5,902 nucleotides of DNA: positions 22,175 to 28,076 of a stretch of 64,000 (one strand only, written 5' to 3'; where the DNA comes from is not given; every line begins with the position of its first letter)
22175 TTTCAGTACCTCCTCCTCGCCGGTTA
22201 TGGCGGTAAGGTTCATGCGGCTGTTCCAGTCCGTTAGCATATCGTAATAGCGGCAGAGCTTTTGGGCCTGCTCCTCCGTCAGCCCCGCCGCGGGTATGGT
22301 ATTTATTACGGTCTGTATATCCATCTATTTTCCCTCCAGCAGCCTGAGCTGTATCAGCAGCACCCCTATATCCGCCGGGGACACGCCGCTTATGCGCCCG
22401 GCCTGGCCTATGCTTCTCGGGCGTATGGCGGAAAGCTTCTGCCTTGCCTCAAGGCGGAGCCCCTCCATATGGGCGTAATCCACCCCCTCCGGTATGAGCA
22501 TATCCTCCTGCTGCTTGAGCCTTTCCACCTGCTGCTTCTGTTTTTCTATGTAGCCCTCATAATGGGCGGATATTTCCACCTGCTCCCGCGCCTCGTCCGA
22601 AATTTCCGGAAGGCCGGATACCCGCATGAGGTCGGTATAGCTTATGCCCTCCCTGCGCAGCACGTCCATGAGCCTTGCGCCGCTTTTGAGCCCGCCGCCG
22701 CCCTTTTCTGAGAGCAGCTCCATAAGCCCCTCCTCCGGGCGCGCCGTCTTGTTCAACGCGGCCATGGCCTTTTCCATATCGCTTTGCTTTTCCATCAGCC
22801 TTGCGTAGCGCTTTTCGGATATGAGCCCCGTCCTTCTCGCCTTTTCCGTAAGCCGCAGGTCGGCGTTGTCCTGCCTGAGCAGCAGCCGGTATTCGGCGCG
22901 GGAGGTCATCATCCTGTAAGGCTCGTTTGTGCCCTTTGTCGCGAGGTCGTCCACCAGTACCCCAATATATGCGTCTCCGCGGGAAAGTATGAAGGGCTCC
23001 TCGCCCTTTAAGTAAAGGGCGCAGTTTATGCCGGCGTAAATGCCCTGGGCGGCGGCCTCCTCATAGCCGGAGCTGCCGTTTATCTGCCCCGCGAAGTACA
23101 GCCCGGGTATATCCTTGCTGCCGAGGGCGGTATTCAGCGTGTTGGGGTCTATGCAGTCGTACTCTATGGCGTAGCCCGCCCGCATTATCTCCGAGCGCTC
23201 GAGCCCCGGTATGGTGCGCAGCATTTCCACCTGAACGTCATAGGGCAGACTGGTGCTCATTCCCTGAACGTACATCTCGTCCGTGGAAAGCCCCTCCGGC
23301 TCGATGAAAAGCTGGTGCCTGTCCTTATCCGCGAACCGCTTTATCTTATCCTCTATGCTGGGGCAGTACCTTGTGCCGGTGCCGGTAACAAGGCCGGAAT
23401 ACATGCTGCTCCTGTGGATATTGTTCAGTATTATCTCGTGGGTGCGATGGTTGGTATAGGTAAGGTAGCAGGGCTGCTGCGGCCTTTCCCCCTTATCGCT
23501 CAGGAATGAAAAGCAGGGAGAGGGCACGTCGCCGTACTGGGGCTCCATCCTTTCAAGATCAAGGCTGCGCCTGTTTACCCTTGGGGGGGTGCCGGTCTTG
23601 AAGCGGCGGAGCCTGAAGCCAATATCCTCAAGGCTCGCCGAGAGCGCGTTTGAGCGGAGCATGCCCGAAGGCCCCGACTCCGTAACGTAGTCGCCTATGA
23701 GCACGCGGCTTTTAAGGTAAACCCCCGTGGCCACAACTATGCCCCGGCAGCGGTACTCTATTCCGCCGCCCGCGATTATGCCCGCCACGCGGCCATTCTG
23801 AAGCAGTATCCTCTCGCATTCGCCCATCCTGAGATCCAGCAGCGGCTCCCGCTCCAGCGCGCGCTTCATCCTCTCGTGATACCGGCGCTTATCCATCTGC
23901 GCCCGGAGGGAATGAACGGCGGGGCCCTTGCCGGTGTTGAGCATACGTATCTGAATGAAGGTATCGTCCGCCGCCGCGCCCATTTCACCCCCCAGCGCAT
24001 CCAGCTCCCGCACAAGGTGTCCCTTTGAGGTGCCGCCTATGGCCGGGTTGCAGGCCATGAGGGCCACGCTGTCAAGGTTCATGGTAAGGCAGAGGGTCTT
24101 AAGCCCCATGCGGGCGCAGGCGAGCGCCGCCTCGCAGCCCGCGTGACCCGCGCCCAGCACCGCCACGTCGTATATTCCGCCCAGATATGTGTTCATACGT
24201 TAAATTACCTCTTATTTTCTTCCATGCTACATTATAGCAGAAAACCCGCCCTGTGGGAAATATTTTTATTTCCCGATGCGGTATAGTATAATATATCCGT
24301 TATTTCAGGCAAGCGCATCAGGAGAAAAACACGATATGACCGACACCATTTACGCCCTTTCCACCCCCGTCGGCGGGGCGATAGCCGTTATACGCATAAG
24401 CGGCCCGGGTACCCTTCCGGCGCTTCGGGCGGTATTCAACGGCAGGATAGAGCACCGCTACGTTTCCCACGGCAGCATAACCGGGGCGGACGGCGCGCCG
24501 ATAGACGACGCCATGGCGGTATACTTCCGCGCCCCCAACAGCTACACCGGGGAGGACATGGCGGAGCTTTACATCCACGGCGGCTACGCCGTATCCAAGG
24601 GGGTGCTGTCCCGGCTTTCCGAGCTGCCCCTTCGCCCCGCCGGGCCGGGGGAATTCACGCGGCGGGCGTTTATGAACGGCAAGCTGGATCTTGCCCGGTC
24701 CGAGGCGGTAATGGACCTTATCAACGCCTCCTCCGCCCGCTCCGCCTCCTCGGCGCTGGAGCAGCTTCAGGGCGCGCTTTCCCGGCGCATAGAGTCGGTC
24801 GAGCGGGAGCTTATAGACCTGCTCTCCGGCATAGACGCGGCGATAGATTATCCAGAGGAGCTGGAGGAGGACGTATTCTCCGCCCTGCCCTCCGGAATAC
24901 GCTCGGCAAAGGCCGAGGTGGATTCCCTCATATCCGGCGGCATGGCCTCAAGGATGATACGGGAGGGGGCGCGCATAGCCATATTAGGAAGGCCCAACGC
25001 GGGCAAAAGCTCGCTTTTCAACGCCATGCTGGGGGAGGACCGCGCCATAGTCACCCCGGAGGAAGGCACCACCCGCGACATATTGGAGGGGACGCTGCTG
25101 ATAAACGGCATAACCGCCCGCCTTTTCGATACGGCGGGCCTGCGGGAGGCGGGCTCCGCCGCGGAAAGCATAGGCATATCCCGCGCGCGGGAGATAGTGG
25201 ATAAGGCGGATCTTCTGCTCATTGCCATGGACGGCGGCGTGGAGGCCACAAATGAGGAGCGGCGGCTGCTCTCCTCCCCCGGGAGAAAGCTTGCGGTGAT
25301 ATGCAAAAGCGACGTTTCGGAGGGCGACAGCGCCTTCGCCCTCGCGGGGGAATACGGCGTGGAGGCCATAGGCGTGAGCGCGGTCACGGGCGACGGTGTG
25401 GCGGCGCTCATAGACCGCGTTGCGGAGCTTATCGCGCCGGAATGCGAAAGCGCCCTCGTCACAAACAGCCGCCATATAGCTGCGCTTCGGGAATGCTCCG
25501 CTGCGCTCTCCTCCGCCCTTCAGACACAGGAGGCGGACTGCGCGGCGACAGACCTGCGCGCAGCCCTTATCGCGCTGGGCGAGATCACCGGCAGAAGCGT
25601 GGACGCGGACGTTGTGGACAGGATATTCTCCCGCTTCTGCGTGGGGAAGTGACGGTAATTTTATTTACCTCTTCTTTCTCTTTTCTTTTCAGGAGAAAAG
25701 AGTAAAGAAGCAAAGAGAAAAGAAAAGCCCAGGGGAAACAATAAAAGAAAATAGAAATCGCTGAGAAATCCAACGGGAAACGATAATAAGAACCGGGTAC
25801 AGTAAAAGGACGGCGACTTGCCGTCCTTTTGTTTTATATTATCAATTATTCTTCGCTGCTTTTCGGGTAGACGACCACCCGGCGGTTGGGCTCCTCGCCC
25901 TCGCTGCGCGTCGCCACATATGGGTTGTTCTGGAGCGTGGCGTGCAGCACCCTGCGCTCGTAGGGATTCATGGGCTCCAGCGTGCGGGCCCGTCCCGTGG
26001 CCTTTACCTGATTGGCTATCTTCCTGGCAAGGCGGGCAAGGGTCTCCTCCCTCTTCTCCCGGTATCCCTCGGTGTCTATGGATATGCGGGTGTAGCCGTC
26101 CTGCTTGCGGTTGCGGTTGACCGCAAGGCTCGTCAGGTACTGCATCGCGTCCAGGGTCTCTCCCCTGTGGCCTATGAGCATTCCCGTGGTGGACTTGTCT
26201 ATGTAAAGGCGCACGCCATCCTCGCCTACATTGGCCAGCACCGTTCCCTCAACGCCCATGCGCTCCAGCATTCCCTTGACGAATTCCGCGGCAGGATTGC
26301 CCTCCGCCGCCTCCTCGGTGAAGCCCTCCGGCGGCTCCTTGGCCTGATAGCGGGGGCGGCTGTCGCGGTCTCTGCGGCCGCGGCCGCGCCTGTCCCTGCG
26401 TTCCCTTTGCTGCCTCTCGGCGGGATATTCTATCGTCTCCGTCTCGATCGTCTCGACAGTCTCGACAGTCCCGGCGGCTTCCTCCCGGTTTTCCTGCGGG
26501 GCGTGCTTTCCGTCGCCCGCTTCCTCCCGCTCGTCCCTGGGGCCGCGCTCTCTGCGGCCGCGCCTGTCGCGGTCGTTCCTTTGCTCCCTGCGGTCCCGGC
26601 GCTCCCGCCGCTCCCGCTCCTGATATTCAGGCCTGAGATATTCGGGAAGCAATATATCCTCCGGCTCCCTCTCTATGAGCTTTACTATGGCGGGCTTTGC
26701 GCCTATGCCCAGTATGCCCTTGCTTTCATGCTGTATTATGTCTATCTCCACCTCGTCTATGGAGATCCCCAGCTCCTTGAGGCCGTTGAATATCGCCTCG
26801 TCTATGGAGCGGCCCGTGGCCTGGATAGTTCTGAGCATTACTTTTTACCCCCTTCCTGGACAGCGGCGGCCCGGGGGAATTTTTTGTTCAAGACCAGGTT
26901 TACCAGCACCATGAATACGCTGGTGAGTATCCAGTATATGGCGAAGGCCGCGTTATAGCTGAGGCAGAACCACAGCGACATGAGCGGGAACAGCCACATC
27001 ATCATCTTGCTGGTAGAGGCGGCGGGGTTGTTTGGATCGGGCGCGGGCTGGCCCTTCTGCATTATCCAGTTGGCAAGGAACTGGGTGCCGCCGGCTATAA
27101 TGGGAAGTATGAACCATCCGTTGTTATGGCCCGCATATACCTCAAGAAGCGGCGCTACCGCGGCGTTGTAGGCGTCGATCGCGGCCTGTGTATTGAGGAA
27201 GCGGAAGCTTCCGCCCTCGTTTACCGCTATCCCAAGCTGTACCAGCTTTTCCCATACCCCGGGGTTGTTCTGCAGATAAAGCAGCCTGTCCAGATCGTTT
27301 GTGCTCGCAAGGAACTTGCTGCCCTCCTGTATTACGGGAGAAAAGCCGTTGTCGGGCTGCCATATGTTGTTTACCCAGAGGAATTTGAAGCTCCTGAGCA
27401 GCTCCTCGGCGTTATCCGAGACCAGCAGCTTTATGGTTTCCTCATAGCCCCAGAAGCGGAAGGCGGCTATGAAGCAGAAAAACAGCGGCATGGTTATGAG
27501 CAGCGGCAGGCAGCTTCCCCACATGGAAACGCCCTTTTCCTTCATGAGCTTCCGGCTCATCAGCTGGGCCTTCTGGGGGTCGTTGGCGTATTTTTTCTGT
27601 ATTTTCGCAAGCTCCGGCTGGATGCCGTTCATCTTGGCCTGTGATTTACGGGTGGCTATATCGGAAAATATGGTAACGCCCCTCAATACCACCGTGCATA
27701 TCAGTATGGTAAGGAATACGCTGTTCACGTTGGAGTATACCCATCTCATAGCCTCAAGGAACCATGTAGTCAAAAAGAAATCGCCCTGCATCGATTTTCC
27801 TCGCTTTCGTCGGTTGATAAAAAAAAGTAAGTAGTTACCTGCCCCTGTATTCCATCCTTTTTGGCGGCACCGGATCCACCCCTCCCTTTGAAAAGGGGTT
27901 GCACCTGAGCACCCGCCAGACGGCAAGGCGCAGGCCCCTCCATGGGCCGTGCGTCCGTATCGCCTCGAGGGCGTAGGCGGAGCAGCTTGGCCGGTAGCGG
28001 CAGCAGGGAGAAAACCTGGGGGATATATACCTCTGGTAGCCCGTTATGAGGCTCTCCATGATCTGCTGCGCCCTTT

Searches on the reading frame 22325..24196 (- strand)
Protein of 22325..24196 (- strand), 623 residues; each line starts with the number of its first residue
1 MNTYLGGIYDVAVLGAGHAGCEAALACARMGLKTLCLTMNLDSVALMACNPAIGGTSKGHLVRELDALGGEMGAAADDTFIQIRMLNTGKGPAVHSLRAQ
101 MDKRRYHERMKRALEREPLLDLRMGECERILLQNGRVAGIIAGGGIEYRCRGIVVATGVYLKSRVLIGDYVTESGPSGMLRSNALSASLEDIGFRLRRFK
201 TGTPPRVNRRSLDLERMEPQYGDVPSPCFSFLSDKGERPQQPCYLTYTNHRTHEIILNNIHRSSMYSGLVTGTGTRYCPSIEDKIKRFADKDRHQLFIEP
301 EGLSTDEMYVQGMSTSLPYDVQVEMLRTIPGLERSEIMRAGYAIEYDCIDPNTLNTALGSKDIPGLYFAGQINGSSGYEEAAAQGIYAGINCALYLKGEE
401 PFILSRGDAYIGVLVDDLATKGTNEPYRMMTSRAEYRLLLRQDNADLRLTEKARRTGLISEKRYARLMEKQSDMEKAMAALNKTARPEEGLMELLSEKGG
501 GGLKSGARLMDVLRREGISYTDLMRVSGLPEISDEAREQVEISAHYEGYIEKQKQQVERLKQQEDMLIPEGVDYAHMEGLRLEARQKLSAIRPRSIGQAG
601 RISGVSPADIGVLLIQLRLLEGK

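Call 9: search_protein_families(library=ncbifam, proteins=[window:22325-24196:-])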
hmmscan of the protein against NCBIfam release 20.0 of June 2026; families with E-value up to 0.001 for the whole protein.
window:22325-24196:- (623 aa): 5 families
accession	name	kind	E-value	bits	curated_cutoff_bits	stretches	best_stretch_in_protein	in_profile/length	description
TIGR00136.1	mnmG_gidA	equivalog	3.9e-243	808.3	524.85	1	9-618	1-613/616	tRNA uridine-5-carboxymethylaminomethyl(34) synthesis enzyme MnmG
NF003739.0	PRK05335.1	equivalog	6.4e-25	87.8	262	1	311-469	279-433/441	methylenetetrahydrofolate--tRNA-(uracil(54)-C(5))-methyltransferase (FADH(2)-oxidizing) TrmFO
TIGR00137.1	gid_trmFO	equivalog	1.7e-19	70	428.65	1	310-465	275-424/433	FADH(2)-oxidizing methylenetetrahydrofolate--tRNA-(uracil(54)-C(5))-methyltransferase TrmFO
TIGR02032.1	GG-red-SF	subfamily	0.00011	22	158.8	1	9-158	1-146/297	geranylgeranyl reductase family protein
TIGR01292.1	TRX_reduct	equivalog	0.00023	20.1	343.45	0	9-42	1-34/300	thioredoxin-disulfide reductase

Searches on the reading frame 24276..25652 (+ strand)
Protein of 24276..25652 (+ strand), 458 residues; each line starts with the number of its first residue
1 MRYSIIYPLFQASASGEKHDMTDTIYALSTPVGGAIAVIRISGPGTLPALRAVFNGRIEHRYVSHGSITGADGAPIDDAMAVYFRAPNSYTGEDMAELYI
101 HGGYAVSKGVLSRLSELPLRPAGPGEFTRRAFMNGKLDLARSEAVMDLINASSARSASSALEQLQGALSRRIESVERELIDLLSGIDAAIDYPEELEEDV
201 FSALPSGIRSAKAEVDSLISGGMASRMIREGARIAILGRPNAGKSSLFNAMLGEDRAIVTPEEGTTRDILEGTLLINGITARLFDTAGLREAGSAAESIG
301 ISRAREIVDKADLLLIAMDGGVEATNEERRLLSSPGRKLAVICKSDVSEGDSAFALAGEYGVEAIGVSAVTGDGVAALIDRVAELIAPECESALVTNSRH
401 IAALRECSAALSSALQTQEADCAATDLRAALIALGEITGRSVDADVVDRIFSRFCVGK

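Call 9: search_protein_families(library=ncbifam, proteins=[window:24276-25652:+])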
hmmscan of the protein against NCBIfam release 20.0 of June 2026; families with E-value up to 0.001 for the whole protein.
window:24276-25652:+ (458 aa): 15 families
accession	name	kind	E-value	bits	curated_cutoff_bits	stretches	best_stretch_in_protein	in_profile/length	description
NF003661.0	PRK05291.1-3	equivalog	4.1e-121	405.4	380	1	21-458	2-448/448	tRNA uridine-5-carboxymethylaminomethyl(34) synthesis GTPase MnmE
TIGR00450.1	mnmE_trmE_thdF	equivalog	5.4e-93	312.5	252.6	1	31-458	4-446/446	tRNA uridine-5-carboxymethylaminomethyl(34) synthesis GTPase MnmE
TIGR03594.1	GTPase_EngA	equivalog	6e-29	101.3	306.7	1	229-333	173-280/432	ribosome biogenesis GTPase Der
TIGR03918.1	GTP_HydF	equivalog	9.9e-21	74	325.55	1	232-391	8-172/392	[FeFe] hydrogenase H-cluster maturation GTPase HydF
NF002828.0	PRK03003.1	equivalog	2.4e-18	66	631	1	231-401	213-390/477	ribosome biogenesis GTPase Der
NF000908.1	PRK00089.1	equivalog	2e-17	63.4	237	1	234-386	6-167/291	GTPase Era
NF007071.0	PRK09518.1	equivalog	2.8e-17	62.5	953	1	227-333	440-549/706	bifunctional cytidylate kinase/GTPase Der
TIGR00231.1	small_GTP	domain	8.4e-16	58.2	42.5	1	232-333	4-109/164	GTP-binding protein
TIGR00436.1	era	equivalog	1.1e-11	44.6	116.25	1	233-326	2-95/270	GTPase Era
TIGR03596.1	GTPase_YlqF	equivalog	1.1e-06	28.3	208.2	1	226-270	113-157/276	ribosome biogenesis GTPase YlqF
TIGR00437.1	feoB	equivalog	2.6e-06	26.5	315.65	1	238-383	1-151/594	ferrous iron transport protein B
TIGR03598.1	GTPase_YsxC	equivalog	7.5e-05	22.5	124.45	1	230-269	17-57/186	ribosome biogenesis GTP-binding protein YihA/YsxC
TIGR03597.1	GTPase_YqeH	equivalog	0.00015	21.1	297.4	1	229-310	153-236/361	ribosome biogenesis GTPase YqeH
TIGR03156.1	GTP_HflX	equivalog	0.00028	19.9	216.75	0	224-384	182-349/351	GTPase HflX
TIGR00993.1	3a0901s04IAP86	subfamily_domain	0.00044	18.6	660.7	1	232-293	119-180/763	chloroplast protein import component Toc86/159, G and M domains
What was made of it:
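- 24276..25652 (+): mnmE, the gene upstream of copy 2. Call 9 (NF003661)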

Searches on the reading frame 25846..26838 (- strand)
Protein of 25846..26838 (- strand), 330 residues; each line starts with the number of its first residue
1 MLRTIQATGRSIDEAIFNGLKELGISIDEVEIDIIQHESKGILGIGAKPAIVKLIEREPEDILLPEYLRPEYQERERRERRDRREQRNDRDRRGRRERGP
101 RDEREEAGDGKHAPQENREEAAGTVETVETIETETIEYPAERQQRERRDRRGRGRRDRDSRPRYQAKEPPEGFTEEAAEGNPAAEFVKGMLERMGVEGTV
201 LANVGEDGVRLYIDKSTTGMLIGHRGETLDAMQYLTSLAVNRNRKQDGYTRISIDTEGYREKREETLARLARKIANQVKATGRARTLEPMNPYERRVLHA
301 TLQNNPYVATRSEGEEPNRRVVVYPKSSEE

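Call 9: search_protein_families(library=ncbifam, proteins=[window:25846-26838:-])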
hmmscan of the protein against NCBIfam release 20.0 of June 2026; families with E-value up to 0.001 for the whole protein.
window:25846-26838:- (330 aa): 1 family
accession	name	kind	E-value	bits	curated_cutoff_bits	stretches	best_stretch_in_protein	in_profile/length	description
NF041568.1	Jag_EloR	equivalog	5.7e-65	219.1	145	1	5-324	2-202/203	RNA-binding cell elongation regulator Jag/EloR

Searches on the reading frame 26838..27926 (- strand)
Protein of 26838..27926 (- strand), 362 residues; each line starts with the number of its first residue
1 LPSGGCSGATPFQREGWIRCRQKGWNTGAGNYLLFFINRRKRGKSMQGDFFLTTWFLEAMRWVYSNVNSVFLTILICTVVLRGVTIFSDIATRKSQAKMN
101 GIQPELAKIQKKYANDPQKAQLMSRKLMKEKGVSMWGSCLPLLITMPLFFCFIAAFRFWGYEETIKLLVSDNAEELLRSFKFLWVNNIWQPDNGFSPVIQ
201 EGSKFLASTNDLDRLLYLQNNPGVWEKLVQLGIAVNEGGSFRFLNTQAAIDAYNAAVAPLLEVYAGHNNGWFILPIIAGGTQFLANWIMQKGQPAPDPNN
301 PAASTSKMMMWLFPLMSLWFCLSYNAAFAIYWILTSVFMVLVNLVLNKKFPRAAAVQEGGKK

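Call 9: search_protein_families(library=ncbifam, proteins=[window:26838-27926:-])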
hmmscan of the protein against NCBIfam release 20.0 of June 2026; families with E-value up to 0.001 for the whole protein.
window:26838-27926:- (362 aa): 21 families
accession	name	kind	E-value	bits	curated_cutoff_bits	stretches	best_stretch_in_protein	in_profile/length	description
TIGR03592.1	yidC_oxa1_cterm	subfamily_domain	2.7e-38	131.9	84.3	1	70-348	2-191/191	membrane protein insertase YidC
NF002803.0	PRK02944.1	equivalog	1.2e-25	90.4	377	2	264-361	164-253/255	YidC family membrane integrase SpoIIIJ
NF002350.0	PRK01315.1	equivalog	4.3e-21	75.4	282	2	71-153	43-125/329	membrane protein insertase YidC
NF002353.0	PRK01318.1-4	equivalog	8.7e-20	70.9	365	1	50-151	357-458/596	membrane protein insertase YidC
NF002357.0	PRK01318.2-4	equivalog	4.1e-19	68.7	479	2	51-152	316-417/532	membrane protein insertase YidC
NF002352.0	PRK01318.1-3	equivalog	9.5e-19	67.9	447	2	59-151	361-453/562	membrane protein insertase YidC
NF002359.0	PRK01318.2-6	equivalog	3e-18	65.5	600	2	64-158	374-465/624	membrane protein insertase YidC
NF002899.0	PRK03449.1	equivalog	1.3e-17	63.9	276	1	71-153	33-115/359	membrane protein insertase YidC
NF002351.0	PRK01318.1-1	equivalog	9.8e-17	60.9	740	1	51-152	334-435/545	membrane protein insertase YidC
NF002355.0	PRK01318.2-2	equivalog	1.6e-16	59.9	891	1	67-156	394-483/602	membrane protein insertase YidC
NF002734.0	PRK02654.1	equivalog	9.9e-16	57.6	324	1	56-158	13-118/384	membrane protein insertase YidC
NF002356.0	PRK01318.2-3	equivalog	1e-14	53.9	460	1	59-152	362-457/627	membrane protein insertase YidC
NF002168.0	PRK01001.1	equivalog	1.8e-14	53.1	670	1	60-150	566-656/795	membrane protein insertase YidC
NF002354.0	PRK01318.2-1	equivalog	2.5e-14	52.7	1094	1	60-152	343-435/548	membrane protein insertase YidC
NF002358.0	PRK01318.2-5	equivalog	3.8e-13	49.1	605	1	59-152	330-423/545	membrane protein insertase YidC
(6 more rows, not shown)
